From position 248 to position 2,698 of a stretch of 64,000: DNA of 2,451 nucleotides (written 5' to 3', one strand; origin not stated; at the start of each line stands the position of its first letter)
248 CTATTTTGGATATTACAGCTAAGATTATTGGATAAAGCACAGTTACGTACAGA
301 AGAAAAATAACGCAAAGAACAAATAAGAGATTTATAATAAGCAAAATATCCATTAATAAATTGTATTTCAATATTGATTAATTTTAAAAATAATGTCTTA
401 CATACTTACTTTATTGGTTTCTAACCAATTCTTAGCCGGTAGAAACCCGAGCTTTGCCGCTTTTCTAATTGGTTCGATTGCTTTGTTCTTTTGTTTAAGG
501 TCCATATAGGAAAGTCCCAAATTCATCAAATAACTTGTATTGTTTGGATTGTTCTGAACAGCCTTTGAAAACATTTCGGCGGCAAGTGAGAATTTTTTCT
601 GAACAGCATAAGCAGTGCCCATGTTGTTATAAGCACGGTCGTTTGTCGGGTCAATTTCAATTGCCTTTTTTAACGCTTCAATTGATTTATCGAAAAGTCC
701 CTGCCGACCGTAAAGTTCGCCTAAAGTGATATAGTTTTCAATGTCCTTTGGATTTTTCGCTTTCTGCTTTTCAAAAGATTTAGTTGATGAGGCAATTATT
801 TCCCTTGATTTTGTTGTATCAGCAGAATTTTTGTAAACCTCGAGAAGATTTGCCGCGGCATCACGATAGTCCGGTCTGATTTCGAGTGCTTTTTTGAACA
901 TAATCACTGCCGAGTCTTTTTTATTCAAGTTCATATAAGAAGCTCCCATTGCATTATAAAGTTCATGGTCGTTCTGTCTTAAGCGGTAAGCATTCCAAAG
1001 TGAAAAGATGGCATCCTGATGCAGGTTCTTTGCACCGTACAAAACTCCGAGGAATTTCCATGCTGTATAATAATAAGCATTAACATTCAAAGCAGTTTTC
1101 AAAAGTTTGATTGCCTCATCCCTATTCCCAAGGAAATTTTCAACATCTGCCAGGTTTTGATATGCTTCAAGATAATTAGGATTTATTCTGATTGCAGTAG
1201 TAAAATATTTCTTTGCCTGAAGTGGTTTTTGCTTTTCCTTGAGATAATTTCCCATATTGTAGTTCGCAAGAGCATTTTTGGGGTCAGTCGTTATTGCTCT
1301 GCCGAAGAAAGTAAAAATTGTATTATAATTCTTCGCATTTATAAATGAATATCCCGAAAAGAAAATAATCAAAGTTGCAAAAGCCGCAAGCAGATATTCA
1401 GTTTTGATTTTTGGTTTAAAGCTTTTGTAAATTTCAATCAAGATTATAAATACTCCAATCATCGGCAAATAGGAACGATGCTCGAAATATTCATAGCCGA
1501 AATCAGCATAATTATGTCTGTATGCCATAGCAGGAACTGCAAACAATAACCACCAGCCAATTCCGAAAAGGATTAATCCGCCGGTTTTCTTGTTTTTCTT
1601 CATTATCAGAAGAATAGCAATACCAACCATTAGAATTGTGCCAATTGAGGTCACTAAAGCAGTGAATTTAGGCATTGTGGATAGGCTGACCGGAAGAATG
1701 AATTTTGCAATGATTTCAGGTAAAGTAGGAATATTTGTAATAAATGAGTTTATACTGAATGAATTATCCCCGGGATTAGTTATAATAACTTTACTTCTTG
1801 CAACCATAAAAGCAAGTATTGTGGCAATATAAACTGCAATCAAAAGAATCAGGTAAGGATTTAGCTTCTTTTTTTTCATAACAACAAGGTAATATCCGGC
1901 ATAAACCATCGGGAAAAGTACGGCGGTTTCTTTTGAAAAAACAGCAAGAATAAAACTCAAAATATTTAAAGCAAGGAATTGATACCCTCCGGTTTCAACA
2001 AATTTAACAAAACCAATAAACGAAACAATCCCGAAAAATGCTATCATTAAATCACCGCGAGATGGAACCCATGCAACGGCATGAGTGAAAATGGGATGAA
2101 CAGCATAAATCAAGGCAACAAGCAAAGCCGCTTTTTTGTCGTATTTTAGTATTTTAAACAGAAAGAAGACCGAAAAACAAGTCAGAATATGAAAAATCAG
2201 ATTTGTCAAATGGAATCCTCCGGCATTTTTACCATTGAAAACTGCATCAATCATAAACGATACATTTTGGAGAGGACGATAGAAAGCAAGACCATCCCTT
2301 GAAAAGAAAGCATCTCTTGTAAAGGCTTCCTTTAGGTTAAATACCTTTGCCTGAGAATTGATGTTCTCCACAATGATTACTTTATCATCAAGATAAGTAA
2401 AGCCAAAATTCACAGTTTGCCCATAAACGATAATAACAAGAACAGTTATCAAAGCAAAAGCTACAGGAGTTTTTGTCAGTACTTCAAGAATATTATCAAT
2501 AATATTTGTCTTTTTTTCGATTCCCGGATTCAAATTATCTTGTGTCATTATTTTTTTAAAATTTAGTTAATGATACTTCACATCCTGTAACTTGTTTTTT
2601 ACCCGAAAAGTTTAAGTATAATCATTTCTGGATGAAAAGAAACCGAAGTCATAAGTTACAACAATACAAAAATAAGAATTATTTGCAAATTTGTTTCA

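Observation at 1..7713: Operon-like run: T9SS-secreted beta-propeller, then three tandem TMTC/PMT-like GT-C glycosyltransferase-TPR paralogs, then a GT2. This is a candidate protein O-glycosylation module.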

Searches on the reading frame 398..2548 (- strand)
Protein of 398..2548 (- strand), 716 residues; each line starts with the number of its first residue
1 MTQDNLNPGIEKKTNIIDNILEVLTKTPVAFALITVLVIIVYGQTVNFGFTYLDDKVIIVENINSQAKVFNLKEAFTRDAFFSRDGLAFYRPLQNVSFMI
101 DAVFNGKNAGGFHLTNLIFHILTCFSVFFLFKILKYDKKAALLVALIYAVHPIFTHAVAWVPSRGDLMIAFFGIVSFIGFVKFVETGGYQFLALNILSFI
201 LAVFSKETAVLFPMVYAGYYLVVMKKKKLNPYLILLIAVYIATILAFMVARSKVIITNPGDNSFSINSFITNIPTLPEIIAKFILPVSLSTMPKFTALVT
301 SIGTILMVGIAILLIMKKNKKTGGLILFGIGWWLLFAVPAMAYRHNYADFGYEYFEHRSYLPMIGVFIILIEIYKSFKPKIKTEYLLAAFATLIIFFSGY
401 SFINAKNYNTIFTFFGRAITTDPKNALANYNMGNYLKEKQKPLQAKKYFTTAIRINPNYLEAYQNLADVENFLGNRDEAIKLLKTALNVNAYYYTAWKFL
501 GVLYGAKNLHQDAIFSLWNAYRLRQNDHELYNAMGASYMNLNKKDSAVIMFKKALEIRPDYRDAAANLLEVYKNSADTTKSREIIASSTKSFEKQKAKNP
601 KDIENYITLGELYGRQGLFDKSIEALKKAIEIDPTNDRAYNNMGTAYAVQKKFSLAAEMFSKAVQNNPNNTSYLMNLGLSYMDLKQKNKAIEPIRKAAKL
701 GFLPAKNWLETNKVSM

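Call 5: search_protein_families(library=pfam, proteins=[window:398-2548:-], max_evalue=0.01)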
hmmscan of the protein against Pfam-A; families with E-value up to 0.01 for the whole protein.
window:398-2548:- (716 aa): 23 families
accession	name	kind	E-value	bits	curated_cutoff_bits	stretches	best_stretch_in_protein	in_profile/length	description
PF00515.34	TPR_1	-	6e-35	118.1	27.8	4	638-670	2-34/34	Tetratricopeptide repeat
PF13181.12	TPR_8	-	1.1e-30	103.6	25.7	3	604-636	2-34/34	Tetratricopeptide repeat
PF07719.23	TPR_2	-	1.6e-29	100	27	4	605-636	3-34/34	Tetratricopeptide repeat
PF13431.12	TPR_17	-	7.4e-23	79.3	24.4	3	626-652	2-28/34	Tetratricopeptide repeat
PF13414.12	TPR_11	-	3e-21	75.3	26.8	1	610-648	1-39/42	TPR repeat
PF14559.12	TPR_19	-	1.5e-19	70.5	25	2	440-489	5-54/68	Tetratricopeptide repeat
PF13428.12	TPR_14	-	5.9e-19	67.1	23.5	2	461-502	2-43/44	Tetratricopeptide repeat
PF13424.12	TPR_12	-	4.6e-18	65.6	30.1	2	426-489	3-74/77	Tetratricopeptide repeat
PF13432.12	TPR_16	-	4.9e-15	56.1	32.7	2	608-670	2-64/65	Tetratricopeptide repeat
PF23914.1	TPR_CcmH_CycH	-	1.5e-13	51.3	42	1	597-693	44-143/158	Cytochrome c-type biogenesis protein H TPR domain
PF25063.1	ARM_TT21_C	-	2.2e-13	51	35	2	461-570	96-206/209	Tetratricopeptide repeat protein 21 C-terminal ARM domain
PF13374.12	TPR_10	-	4.5e-11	42.8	27.5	0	531-558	5-32/42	Tetratricopeptide repeat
PF13174.12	TPR_6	-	1.1e-09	38.7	26.3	0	534-560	6-32/33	Tetratricopeptide repeat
PF12895.13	ANAPC3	-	1.3e-06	29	27.2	0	654-697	6-49/82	Anaphase-promoting complex, cyclosome, subunit 3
PF13176.12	TPR_7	-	3.4e-06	27.1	27.9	0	532-564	3-35/36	Tetratricopeptide repeat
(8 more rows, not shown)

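Call 19: search_protein_families(library=ncbifam, proteins=[window:398-2548:-], max_evalue=0.001)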
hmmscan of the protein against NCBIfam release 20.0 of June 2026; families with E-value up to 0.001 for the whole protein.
window:398-2548:- (716 aa): 29 families (the best 25 are shown)
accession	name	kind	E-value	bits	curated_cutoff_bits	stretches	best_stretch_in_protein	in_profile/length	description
NF040959.1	MamA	equivalog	1.4e-32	112.8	200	3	587-700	55-168/204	magnetosome protein MamA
TIGR02917.1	PEP_TPR_lipo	equivalog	5.1e-29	100.8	312.2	2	399-588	472-661/899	XrtA/PEP-CTERM system TPR-repeat protein PrsT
TIGR02521.1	type_IV_pilW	equivalog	1.7e-23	83.4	154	2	594-699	21-127/234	type IV pilus biogenesis/stability protein PilW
NF033762.1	social_mot_Tgl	equivalog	1.6e-17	63.7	225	2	510-691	47-224/252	social motility TPR repeat lipoprotein Tgl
NF033758.1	gliding_GltE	equivalog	4.4e-17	62.2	225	2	473-640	167-327/411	adventurous gliding motility TPR repeat lipoprotein GltE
NF047558.1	TPR_END_plus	domain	6.3e-17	61.3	32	0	611-638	7-33/56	TPR end-of-group domain-containing protein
TIGR02552.1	LcrH_SycD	equivalog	2.1e-15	56.6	104.8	3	397-489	23-115/136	SycD/LcrH family type III secretion system chaperone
NF033920.0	C39_PA2778_fam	equivalog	2.6e-14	53.3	150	1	407-489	171-253/255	PA2778 family cysteine peptidase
NF008757.0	PRK11788.1-5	equivalog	6.7e-14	51.8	363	1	524-696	103-274/388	lipopolysaccharide assembly protein LapB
TIGR00540.1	TPR_hemY_coli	hypoth_equivalog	2.5e-13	49.6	142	1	508-663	240-385/385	heme biosynthesis-associated TPR protein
TIGR03939.1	PGA_TPR_OMP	equivalog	6.4e-11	41.2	366.65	1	591-710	41-158/800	poly-beta-1,6 N-acetyl-D-glucosamine export porin PgaA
NF008391.2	PRK11189.1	equivalog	9.5e-10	38.4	250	1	606-681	68-143/297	lipoprotein NlpI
NF008756.0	PRK11788.1-4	equivalog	6.6e-09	35.3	474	1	533-698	112-276/389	lipopolysaccharide assembly protein LapB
NF040561.1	PrimPol_Msp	equivalog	9.5e-09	34.3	200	0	517-622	48-142/515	CRISPR-associated primase-polymerase type A1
NF047507.1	TPR_BatC_Lepto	exception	2e-08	34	175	0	533-599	101-167/214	TPR repeat-containing protein BatC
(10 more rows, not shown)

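Call 65: list_cluster_members(proteins=[window:398-2548:-, window:2679-4691:-, window:4709-6517:-, L003:4846-6018:+, window:9793-14142:-])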
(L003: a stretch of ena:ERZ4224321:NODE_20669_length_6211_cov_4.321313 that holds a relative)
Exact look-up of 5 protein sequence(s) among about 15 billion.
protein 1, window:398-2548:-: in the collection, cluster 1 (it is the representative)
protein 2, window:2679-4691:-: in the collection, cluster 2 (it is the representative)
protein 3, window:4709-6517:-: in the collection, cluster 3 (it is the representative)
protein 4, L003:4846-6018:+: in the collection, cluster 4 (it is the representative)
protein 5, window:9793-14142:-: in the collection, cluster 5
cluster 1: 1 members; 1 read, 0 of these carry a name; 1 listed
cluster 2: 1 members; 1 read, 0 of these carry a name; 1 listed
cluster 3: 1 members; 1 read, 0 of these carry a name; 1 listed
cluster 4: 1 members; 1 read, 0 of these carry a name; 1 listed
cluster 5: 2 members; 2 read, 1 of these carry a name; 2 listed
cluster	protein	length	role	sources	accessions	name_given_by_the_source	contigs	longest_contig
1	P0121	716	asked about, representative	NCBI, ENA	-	-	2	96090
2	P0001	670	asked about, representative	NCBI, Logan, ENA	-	-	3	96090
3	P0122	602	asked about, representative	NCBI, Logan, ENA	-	-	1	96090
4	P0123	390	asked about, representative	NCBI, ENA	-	-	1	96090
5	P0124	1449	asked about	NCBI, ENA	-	-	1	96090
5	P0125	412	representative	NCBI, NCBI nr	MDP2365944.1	MAG: hypothetical protein Q8M94_19505, partial [Ignavibacteria bacterium] | hypothetical protein [Ignavibacteria bacterium]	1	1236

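Call 66: find_encoding_contigs(protein=P0123, flank=10000, max_places=4)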
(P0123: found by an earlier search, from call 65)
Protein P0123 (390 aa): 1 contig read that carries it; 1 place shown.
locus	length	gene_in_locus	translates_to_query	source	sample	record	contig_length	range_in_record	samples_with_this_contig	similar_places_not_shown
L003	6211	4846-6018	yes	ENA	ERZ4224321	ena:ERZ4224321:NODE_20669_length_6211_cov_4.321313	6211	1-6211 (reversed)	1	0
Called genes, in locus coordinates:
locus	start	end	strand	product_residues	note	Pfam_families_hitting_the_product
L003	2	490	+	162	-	?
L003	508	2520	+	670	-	PF13231:PMT_2, PF13414:TPR_11 (weak), PF13424:TPR_12 (weak), PF00515:TPR_1 (weak), PF13181:TPR_8 (weak), PF00515:TPR_1, PF13371:TPR_9 (weak), PF13414:TPR_11, +13 more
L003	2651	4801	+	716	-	PF13424:TPR_12 (weak), PF25063:ARM_TT21_C (weak), PF14559:TPR_19 (weak), PF25063:ARM_TT21_C (weak), PF00515:TPR_1 (weak), PF13181:TPR_8 (weak), PF23914:TPR_CcmH_CycH, PF13414:TPR_11, +10 more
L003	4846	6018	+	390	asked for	PF13506:Glyco_transf_21, PF13641:Glyco_tranf_2_3, PF00535:Glycos_transf_2, PF10111:Glyco_tranf_2_2 (weak)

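Call 67: find_homologous_proteins(query=P0123, max_evalue=1e-10)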
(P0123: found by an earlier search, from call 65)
Query P0123 (390 aa): 188 proteins with E <= 1e-10 among 8000 candidates; the best 120 are listed.
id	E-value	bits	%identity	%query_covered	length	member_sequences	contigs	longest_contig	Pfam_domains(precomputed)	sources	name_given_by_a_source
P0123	8.3e-258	873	100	100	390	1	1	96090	PF10111.15,PF13506.14,PF13641.13,PF00535.33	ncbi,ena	-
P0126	4.1e-114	400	48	92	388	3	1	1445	PF13632.13,PF13641.13,PF00535.33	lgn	-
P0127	7.0e-114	399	45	100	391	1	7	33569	PF13632.13,PF13506.14,PF13641.13,PF00535.33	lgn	-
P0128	3.7e-112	394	44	100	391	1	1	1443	PF13632.13,PF13641.13,PF00535.33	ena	-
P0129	9.4e-112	392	48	98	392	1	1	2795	PF13632.13,PF13641.13,PF00535.33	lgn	-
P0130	1.7e-108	381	46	96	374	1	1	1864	PF13632.13,PF10111.15,PF13641.13,PF00535.33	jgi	jgi:cellulose synthase/poly-beta-1,6-N-acetylglucosamine synthase-like glycosyltransferase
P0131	2.4e-108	381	46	96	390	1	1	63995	PF13632.13,PF10111.15,PF13506.14,PF13641.13,PF00535.33,PF13704.14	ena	-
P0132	3.6e-108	380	45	98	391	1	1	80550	PF13632.13,PF10111.15,PF13506.14,PF13641.13,PF00535.33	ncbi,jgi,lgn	-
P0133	3.3e-107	377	49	92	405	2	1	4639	PF10111.15,PF13506.14,PF13641.13,PF00535.33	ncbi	-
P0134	4.6e-106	373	48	94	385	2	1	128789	PF10111.15,PF13506.14,PF13641.13,PF00535.33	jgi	jgi:cellulose synthase/poly-beta-1,6-N-acetylglucosamine synthase-like glycosyltransferase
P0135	1.9e-105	371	47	95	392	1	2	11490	PF13506.14,PF13641.13,PF00535.33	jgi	-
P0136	3.3e-105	371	46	98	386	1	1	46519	PF10111.15,PF13506.14,PF13641.13,PF03142.22,PF00535.33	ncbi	ncbi:MAG: glycosyltransferase [bacterium]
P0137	5.5e-105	370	48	98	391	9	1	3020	PF13632.13,PF13641.13,PF00535.33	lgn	-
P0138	1.6e-104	368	45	99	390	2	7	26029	PF13506.14,PF13641.13,PF00535.33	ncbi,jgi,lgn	jgi:biofilm PGA synthesis N-glycosyltransferase PgaC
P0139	1.9e-104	368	47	97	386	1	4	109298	PF10111.15,PF13506.14,PF13641.13,PF00535.33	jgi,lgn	-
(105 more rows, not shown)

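Call 68: find_encoding_contigs(protein=P0132, flank=7000, max_places=1)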
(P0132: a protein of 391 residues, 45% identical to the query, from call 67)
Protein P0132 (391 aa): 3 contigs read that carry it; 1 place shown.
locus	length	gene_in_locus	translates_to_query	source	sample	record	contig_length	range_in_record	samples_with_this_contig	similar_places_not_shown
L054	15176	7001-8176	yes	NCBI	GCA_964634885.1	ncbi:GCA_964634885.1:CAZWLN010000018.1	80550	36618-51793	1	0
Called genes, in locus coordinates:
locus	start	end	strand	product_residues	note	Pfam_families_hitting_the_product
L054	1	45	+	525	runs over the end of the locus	PF00933:Glyco_hydro_3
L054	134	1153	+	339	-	PF01073:3Beta_HSD, PF01370:Epimerase, PF02719:Polysacc_synt_2, PF04321:RmlD_sub_bind, PF07993:NAD_binding_4, PF13460:NAD_binding_10 (faint), PF16363:GDP_Man_Dehyd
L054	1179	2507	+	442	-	PF03446:NAD_binding_2 (weak), PF03721:UDPG_MGDP_dh_N, PF00984:UDPG_MGDP_dh, PF03720:UDPG_MGDP_dh_C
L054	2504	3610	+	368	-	PF02350:Epimerase_2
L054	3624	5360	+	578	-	PF02563:Poly_export, PF22461:SLBB_2 (faint), PF10531:SLBB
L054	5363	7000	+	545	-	PF14052:Caps_assemb_Wzi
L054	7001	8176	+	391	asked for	PF13506:Glyco_transf_21, PF13641:Glyco_tranf_2_3, PF00535:Glycos_transf_2, PF10111:Glyco_tranf_2_2, PF13632:Glyco_trans_2_3 (weak)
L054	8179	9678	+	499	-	PF13727:CoA_binding_3, PF02397:Bac_transf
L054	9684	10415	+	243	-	PF00535:Glycos_transf_2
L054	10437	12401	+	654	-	PF00535:Glycos_transf_2, PF13641:Glyco_tranf_2_3, PF13632:Glyco_trans_2_3, PF13727:CoA_binding_3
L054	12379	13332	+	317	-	PF03255:ACCA, PF01039:Carboxyl_trans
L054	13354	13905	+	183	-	PF18306:LDcluster4, PF03641:Lysine_decarbox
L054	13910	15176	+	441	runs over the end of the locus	PF05496:RuvB_N, PF00004:AAA, PF13173:AAA_14, PF16193:AAA_assoc_2, PF12002:MgsA_C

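Call 69: find_encoding_contigs(protein=P0134, flank=7000, max_places=1)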
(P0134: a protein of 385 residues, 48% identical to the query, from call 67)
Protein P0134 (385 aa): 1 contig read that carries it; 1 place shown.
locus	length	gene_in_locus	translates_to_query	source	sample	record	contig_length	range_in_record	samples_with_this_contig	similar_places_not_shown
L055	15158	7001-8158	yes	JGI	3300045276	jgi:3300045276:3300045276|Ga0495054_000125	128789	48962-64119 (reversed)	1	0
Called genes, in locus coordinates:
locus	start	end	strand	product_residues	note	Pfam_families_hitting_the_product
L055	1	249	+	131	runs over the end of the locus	PF03100:CcmE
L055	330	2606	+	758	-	PF01578:Cytochrom_C_asm, PF16327:CcmF_C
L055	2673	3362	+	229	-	PF08534:Redoxin, PF00578:AhpC-TSA, PF00085:Thioredoxin, PF13098:Thioredoxin_2, PF13905:Thioredoxin_8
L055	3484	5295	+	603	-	PF02563:Poly_export, PF22461:SLBB_2 (faint), PF10531:SLBB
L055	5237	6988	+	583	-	-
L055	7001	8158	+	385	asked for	PF13506:Glyco_transf_21, PF00535:Glycos_transf_2, PF10111:Glyco_tranf_2_2, PF13641:Glyco_tranf_2_3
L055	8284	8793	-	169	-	PF02517:Rce1-like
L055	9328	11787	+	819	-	PF16889:Hepar_II_III_N, PF07940:Hepar_II_III_C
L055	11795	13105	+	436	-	PF13440:Polysacc_synt_3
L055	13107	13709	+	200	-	PF13539:Peptidase_M15_4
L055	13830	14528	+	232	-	PF00072:Response_reg, PF00486:Trans_reg_C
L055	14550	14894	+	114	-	-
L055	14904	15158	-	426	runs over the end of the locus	PF00202:Aminotran_3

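Call 70: find_encoding_contigs(protein=P0127, flank=7000, max_places=1)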
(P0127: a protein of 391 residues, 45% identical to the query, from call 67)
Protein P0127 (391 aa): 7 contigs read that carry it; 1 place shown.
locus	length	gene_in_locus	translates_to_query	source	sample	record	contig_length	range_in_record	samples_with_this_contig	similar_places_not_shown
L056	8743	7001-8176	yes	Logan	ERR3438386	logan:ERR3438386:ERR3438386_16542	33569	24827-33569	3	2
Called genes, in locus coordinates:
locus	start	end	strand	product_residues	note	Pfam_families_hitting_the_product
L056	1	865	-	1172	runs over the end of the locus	PF00989:PAS (weak), PF08447:PAS_3 (weak), PF13426:PAS_9, PF08448:PAS_4, PF08448:PAS_4, PF00512:HisKA, PF02518:HATPase_c, PF00072:Response_reg, +4 more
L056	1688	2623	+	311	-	PF00669:Flagellin_N, PF00700:Flagellin_C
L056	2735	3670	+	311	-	PF00669:Flagellin_N, PF00700:Flagellin_C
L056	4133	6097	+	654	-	PF00535:Glycos_transf_2, PF13641:Glyco_tranf_2_3, PF13632:Glyco_trans_2_3 (weak), PF13727:CoA_binding_3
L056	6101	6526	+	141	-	PF00717:Peptidase_S24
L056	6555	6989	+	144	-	PF00717:Peptidase_S24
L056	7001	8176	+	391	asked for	PF13506:Glyco_transf_21 (weak), PF13641:Glyco_tranf_2_3, PF00535:Glycos_transf_2, PF13632:Glyco_trans_2_3 (weak)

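Call 80: predict_structure(alignment_id=A6)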
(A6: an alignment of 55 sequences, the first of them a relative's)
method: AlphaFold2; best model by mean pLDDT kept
length: 390 residues; sequences in the alignment: 55
mean_pLDDT: 93.6   pTM: 0.91
mean pLDDT of the five models: 93.6, 92.8, 92.7, 92.4, 92.2
residues with pLDDT >= 90: 337; 70-90: 39; 50-70: 12; < 50: 2
segments of 3 or more residues with pLDDT < 50: none
pLDDT, mean of each block of 10 residues (from residue 1): 88 97 97 96 98 95 97 98 93 95 97 93 98 98 98 98 94 72 92 98 95 98 95 98 98 86 93 97 98 97 96 94 93 96 93 90 95 91 56
secondary structure, 60 per line:
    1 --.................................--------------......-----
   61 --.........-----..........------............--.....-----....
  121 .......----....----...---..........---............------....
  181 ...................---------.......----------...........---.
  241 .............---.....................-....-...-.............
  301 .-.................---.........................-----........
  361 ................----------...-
elements in order: H3-35 E50-55 H63-71 E80-86 H93-104 E107-111 H117-127 E132-135 E140-142 H146-155 E159-170 H177-199 E209-212 H226-236 E240-253 H257-277 H279-282 H288-301 H303-319 H323-347 H353-376
